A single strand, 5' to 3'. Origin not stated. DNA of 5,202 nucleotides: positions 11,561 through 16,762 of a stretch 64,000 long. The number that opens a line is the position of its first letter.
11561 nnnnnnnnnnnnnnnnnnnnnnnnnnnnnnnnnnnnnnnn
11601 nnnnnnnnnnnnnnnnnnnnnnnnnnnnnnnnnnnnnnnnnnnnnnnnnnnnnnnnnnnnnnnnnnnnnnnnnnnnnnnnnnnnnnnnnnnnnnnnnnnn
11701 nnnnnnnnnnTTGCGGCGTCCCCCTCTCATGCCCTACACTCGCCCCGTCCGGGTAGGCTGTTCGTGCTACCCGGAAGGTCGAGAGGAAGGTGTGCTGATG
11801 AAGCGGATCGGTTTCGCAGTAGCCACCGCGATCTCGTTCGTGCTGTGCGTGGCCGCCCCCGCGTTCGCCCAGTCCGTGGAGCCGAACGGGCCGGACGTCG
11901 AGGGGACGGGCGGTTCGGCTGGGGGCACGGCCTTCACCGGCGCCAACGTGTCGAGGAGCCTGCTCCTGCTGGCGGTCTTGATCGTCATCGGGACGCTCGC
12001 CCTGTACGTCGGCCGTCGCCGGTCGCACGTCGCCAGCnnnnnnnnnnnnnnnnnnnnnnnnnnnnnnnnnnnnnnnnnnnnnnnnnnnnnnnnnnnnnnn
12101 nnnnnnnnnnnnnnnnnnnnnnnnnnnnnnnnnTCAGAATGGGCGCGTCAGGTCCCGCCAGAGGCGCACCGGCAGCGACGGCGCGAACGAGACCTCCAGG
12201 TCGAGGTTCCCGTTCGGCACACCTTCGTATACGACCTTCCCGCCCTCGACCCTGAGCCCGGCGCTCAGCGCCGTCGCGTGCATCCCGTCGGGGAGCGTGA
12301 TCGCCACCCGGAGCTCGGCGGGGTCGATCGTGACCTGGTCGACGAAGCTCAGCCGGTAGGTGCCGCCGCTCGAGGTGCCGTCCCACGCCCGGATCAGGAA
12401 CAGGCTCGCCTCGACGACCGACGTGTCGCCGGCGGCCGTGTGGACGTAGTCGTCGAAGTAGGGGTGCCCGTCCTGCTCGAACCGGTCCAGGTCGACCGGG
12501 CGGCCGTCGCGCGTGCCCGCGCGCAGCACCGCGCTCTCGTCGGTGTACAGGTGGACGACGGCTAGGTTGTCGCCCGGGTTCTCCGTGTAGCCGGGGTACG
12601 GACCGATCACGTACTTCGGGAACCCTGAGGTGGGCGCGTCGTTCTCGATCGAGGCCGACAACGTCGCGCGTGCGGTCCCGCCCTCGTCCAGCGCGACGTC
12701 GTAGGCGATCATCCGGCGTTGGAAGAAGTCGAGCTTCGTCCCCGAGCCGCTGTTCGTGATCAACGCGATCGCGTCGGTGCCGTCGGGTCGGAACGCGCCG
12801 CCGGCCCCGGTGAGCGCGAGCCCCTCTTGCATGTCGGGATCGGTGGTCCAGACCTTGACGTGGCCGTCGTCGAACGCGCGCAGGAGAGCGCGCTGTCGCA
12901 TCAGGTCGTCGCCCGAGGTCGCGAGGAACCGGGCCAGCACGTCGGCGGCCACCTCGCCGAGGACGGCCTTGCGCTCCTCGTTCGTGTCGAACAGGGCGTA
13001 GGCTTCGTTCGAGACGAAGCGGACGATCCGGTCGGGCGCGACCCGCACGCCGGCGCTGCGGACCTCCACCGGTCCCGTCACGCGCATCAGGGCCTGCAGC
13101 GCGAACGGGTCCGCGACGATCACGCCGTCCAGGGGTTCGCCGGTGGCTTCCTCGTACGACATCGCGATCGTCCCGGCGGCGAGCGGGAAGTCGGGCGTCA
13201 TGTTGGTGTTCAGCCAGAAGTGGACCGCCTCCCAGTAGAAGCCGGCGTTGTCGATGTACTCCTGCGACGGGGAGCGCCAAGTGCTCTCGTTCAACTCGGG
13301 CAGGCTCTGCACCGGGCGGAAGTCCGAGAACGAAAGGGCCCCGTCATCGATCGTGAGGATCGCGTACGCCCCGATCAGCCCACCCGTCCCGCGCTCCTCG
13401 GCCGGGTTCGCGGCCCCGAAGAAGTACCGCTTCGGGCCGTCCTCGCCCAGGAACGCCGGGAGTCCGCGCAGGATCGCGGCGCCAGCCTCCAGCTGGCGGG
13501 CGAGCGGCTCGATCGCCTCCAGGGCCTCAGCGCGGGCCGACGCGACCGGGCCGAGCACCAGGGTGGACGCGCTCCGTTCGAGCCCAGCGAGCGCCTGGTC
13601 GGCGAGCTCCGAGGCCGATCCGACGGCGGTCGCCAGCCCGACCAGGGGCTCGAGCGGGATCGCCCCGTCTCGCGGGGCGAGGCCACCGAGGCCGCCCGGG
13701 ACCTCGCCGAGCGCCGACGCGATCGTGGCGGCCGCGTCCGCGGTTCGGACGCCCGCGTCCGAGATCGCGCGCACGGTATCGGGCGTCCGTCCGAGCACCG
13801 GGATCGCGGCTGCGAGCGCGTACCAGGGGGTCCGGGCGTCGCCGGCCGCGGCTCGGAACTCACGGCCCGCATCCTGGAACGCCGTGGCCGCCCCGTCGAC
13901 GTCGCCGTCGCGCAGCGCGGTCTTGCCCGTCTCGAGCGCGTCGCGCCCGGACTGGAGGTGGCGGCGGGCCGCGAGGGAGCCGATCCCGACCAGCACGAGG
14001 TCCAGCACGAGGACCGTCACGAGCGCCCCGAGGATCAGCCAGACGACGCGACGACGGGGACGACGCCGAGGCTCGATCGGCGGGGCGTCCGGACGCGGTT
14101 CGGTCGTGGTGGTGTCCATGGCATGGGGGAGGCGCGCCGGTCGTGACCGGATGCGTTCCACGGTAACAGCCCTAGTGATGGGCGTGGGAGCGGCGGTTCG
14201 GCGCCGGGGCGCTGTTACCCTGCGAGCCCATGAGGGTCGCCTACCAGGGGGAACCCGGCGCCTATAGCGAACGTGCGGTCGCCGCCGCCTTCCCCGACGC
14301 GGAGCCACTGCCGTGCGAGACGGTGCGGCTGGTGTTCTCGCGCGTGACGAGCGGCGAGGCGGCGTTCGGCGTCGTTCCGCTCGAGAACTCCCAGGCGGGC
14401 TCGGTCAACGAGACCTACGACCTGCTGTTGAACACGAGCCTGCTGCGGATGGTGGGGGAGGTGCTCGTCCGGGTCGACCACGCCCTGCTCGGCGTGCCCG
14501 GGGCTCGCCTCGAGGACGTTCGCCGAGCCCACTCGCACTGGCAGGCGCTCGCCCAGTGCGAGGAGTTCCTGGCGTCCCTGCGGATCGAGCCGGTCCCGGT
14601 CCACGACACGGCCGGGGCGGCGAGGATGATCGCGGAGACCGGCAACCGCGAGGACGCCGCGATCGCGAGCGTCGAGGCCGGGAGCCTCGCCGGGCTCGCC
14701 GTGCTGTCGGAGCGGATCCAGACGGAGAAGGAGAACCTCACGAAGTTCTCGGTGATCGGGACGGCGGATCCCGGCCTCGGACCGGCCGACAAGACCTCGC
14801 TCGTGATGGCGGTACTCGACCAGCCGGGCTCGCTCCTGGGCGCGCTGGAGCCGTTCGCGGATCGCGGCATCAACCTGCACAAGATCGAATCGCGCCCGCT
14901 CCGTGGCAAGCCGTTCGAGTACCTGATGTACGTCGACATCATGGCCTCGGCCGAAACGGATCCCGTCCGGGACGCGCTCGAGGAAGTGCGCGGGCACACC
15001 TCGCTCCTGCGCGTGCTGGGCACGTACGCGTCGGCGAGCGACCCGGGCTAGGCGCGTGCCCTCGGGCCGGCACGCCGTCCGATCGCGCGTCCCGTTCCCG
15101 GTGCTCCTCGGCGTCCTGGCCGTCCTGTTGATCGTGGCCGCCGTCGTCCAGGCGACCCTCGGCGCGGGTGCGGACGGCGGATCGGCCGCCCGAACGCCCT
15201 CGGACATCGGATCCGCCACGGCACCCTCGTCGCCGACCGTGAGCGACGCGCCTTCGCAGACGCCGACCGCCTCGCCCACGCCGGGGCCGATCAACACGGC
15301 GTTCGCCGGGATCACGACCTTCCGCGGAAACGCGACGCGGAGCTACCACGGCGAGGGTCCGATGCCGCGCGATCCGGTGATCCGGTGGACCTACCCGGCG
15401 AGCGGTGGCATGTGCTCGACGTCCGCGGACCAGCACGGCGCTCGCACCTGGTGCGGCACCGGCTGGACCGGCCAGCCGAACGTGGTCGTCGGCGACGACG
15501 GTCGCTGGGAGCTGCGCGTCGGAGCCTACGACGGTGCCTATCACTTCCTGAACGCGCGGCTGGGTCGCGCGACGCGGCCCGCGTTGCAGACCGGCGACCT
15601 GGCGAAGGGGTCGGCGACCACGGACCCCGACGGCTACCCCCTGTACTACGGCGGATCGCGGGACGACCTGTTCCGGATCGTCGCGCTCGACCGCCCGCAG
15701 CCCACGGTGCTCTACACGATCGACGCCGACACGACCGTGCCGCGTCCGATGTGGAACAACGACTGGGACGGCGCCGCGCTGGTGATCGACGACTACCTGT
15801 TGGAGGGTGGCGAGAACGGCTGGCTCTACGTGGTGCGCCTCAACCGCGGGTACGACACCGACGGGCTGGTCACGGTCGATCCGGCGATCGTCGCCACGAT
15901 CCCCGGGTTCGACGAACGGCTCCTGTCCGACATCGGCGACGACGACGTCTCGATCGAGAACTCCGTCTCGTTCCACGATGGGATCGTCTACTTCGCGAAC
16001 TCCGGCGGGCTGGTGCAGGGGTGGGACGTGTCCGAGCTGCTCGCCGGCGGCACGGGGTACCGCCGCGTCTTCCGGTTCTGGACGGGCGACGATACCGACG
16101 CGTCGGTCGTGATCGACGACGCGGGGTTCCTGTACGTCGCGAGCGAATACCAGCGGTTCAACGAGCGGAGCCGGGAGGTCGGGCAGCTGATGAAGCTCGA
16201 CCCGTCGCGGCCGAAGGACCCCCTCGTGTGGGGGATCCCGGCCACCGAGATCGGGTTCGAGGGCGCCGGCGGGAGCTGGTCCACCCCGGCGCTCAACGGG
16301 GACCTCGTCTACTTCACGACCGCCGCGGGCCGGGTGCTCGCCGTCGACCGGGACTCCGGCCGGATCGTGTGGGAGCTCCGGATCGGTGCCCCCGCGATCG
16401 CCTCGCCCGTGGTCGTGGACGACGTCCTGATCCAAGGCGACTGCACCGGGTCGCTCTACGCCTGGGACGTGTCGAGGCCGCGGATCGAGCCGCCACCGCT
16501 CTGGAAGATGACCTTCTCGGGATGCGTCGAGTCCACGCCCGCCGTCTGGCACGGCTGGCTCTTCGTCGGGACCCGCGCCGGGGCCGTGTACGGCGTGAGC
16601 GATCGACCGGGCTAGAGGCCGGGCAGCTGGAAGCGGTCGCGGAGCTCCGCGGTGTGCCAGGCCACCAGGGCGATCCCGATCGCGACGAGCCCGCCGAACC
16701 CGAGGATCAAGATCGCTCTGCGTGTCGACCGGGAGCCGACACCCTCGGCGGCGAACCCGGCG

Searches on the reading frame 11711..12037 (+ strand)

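Call 7: search_protein_families(library=pfam, proteins=[window:11711-12037:+], max_evalue=0.001)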
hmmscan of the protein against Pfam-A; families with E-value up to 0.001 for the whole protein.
window:11711-12037:+ (109 aa): 1 family
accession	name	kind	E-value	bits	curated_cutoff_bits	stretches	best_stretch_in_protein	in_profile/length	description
PF00746.26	Gram_pos_anchor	-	0.00037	20.8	20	1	76-105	12-41/43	LPXTG cell wall anchor motif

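Call 51: search_protein_families(library=ncbifam, proteins=[window:11711-12037:+], max_evalue=0.001)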
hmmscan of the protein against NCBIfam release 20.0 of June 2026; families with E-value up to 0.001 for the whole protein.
window:11711-12037:+ (109 aa): 1 family
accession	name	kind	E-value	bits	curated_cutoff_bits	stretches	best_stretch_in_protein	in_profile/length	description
NF058583.1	LAXTG_small_WW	exception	2e-06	27.4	65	1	65-107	10-52/54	LAXTG motif-containing small protein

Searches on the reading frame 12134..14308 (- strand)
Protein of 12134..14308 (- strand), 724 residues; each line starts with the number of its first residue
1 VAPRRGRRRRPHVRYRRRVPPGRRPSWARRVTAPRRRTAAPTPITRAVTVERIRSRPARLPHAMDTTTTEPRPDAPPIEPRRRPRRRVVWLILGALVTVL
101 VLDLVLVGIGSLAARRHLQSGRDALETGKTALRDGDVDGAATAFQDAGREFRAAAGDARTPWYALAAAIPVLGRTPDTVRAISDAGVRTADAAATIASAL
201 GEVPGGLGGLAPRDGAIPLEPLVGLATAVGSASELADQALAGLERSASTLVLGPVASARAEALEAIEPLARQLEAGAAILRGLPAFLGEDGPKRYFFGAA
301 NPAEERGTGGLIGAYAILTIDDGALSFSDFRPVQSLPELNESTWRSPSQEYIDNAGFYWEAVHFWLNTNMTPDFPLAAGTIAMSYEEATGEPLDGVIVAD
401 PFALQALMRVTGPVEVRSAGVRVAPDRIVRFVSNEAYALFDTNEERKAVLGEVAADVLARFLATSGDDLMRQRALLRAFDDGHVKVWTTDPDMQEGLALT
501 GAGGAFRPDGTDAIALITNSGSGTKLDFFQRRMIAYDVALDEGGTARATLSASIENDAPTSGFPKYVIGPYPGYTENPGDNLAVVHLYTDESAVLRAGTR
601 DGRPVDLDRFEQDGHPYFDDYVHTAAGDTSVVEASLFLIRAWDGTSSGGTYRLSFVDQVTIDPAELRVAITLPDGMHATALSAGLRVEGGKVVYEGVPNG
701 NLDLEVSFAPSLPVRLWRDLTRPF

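Call 7: search_protein_families(library=pfam, proteins=[window:12134-14308:-], max_evalue=0.001)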
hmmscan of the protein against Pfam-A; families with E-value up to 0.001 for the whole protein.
window:12134-14308:- (724 aa): 1 family
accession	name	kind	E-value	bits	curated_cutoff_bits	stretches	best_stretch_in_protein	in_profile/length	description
PF13196.11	DUF4012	-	6.9e-32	111.4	28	1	290-437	1-144/144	Protein of unknown function (DUF4012)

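Call 51: search_protein_families(library=ncbifam, proteins=[window:12134-14308:-], max_evalue=0.001)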
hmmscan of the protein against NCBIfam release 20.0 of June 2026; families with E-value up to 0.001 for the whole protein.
window:12134-14308:- (724 aa): 0 families

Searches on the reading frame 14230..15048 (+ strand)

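Call 7: search_protein_families(library=pfam, proteins=[window:14230-15048:+], max_evalue=0.001)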
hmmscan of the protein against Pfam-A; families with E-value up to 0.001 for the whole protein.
window:14230-15048:+ (273 aa): 2 families
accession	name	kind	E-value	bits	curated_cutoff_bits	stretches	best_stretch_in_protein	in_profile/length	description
PF00800.23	PDT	-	6.9e-57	192.6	25.2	1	3-179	1-179/181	Prephenate dehydratase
PF01842.31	ACT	-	5.6e-09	36.1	27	1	190-254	2-65/66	ACT domain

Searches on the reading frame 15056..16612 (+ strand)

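Call 7: search_protein_families(library=pfam, proteins=[window:15056-16612:+], max_evalue=0.001)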
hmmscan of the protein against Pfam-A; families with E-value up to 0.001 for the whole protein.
window:15056-16612:+ (519 aa): 2 families
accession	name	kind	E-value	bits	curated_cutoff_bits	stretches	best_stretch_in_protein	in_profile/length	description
PF13570.13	Beta-prop_ACSF4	-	6.6e-14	52.5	133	1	405-514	133-241/329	Beta-alanine-activating enzyme, beta-propeller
PF13360.13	PQQ_2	-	1.3e-09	38.5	27.6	1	409-515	112-223/233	Outer membrane protein assembly factor BamB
